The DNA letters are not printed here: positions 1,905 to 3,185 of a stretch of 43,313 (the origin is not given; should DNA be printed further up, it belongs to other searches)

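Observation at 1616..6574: Candidate membrane-anchored DNA partition or tethering module: two membrane proteins, ParA, and a ParB-peptide adaptor in one minus-strand cluster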

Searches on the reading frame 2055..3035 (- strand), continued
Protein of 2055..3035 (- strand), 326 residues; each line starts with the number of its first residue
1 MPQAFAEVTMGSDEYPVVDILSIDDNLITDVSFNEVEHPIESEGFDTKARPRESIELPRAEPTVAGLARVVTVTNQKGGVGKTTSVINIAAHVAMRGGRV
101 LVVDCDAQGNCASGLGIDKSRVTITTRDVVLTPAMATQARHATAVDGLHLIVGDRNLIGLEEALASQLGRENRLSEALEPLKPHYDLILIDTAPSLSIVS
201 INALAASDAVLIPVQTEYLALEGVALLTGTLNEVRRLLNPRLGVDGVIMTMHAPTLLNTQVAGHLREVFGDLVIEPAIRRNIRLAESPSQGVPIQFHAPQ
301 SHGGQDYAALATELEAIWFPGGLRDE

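Call 49: search_solved_structures(query=window:2055-3035:-, max_evalue=1e-30, show_alignments=5)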
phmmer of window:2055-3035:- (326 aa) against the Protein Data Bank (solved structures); distinct sequences matched with E-value up to 1e-30: 7.
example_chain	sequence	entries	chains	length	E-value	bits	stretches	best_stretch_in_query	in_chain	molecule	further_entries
8ray_B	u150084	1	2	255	1.3e-54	189.2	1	66-314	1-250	ParA family protein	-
1wcv_1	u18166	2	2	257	3.6e-52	181.2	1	69-316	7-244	SEGREGATION PROTEIN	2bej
2bek_A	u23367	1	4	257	5.5e-51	177.3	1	69-316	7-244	SEGREGATION PROTEIN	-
6iub_A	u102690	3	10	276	1.6e-38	136.3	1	67-312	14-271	SpoOJ regulator (Soj)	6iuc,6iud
8jmj_A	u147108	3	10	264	2.6e-37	132.4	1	68-312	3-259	SpoOJ regulator (Soj)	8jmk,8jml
4pfs_A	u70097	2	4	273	1.3e-34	123.6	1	67-319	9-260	Cobyrinic Acid a,c-diamide synthase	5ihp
5if9_A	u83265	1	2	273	1.7e-34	123.2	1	67-319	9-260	Cobyrinic Acid a,c-diamide synthase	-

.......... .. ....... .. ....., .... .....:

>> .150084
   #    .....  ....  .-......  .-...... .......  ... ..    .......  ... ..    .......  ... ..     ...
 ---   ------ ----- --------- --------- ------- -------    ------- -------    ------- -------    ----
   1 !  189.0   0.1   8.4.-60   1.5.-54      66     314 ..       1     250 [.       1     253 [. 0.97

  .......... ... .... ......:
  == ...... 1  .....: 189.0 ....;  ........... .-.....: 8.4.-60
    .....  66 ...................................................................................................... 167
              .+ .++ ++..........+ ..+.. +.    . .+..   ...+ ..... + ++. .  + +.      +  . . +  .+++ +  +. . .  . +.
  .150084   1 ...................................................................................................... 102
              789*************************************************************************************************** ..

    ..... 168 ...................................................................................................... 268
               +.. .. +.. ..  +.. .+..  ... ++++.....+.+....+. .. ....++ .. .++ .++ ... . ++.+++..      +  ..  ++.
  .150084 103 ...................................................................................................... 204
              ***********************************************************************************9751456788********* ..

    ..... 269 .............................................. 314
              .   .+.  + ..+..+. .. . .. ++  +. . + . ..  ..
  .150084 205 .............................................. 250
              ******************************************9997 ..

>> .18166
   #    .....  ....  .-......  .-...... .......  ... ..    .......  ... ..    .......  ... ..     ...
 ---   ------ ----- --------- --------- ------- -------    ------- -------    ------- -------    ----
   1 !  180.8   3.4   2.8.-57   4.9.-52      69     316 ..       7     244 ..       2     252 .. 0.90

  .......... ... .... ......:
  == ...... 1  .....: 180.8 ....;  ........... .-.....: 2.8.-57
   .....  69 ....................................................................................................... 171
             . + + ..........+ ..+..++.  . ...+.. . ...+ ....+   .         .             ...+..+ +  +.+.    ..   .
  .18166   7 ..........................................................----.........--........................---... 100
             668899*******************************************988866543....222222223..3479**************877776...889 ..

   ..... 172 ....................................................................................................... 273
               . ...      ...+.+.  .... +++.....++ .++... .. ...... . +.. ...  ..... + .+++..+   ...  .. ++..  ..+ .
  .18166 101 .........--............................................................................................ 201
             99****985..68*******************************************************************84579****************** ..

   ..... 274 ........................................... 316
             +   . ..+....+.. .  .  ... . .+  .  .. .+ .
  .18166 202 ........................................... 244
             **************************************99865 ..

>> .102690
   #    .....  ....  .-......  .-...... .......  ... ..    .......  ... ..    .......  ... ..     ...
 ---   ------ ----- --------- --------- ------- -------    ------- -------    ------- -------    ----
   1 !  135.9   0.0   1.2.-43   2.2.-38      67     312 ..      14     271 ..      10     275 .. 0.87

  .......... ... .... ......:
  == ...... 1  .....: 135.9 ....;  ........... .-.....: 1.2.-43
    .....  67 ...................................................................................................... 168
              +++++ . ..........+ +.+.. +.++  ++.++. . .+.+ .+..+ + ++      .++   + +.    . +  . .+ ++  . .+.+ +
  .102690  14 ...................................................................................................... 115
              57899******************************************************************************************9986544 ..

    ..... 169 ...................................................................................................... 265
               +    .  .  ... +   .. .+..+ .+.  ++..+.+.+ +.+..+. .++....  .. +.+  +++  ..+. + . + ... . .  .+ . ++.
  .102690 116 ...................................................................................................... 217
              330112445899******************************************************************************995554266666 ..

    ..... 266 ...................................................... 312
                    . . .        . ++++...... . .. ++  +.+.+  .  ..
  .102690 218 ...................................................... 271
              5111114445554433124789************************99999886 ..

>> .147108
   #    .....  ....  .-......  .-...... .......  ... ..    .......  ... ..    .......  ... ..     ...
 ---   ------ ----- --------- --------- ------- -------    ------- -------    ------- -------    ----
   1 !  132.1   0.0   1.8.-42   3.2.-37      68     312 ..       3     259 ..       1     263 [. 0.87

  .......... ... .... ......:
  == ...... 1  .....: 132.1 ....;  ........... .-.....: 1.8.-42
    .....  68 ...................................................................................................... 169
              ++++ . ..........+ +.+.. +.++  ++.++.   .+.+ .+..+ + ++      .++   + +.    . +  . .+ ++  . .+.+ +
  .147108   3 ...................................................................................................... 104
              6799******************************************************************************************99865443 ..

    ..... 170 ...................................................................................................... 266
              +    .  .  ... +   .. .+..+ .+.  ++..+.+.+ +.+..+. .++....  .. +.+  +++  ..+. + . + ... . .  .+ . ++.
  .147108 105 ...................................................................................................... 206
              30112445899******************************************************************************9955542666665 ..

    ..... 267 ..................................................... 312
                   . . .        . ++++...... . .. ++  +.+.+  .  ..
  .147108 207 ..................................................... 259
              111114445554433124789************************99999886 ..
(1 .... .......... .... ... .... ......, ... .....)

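Call 77: search_protein_families(library=padloc, proteins=[window:2055-3035:-], max_evalue=0.001)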
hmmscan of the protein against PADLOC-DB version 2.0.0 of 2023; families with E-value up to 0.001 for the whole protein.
window:2055-3035:- (326 aa): 2 families
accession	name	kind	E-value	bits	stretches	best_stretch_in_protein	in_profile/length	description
PDLC04559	PDC-M28B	-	3.5e-07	27.6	1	66-106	127-166/438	-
PDLC04560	PDC-M28B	-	0.00043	17.8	1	68-112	14-58/327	-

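Call 78: search_protein_families(library=phrogs, proteins=[window:2055-3035:-], max_evalue=0.001)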
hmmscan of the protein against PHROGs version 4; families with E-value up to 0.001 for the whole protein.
window:2055-3035:- (326 aa): 2 families
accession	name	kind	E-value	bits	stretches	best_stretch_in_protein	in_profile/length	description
phrog_164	-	DNA, RNA and nucleotide metabolism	3.5e-55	189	1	68-318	224-473/500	ParA-like partition protein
phrog_19408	-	unknown function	9.2e-05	21.9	1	71-202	529-653/721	-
